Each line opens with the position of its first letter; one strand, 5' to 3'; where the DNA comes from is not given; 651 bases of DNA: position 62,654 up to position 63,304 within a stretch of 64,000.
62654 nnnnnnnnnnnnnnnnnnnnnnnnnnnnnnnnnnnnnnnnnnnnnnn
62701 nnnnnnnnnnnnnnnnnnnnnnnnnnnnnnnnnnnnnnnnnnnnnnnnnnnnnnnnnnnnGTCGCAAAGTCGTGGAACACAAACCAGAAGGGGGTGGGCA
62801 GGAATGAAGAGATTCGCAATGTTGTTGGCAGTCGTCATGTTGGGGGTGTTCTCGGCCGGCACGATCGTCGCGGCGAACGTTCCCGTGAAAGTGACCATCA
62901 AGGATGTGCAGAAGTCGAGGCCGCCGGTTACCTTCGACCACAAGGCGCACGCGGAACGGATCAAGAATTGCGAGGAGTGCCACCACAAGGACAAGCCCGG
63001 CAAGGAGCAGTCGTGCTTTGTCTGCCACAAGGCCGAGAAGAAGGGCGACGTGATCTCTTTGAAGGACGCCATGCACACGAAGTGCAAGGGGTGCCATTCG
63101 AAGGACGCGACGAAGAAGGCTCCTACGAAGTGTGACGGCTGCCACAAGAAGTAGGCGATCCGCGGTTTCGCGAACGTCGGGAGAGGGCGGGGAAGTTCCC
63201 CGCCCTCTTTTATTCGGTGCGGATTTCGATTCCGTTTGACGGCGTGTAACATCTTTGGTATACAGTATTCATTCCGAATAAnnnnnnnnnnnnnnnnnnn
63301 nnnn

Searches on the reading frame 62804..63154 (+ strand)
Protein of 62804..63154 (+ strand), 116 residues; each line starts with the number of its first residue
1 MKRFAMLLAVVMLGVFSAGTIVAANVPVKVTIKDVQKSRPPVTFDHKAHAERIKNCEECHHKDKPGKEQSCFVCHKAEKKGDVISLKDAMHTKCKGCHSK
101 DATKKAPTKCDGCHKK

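Call 91: search_protein_families(library=pfam, proteins=[window:62804-63154:+], max_evalue=0.001)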
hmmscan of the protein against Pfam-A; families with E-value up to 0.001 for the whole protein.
window:62804-63154:+ (116 aa): 2 families
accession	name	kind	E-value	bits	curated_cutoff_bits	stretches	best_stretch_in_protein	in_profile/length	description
PF02085.21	Cytochrom_CIII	-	3e-15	56.8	22.9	1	35-114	15-101/101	Class III cytochrome C family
PF14522.11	Cytochrome_C7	-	7.6e-05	22.9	24.8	0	42-115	1-67/67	Cytochrome c7 and related cytochrome c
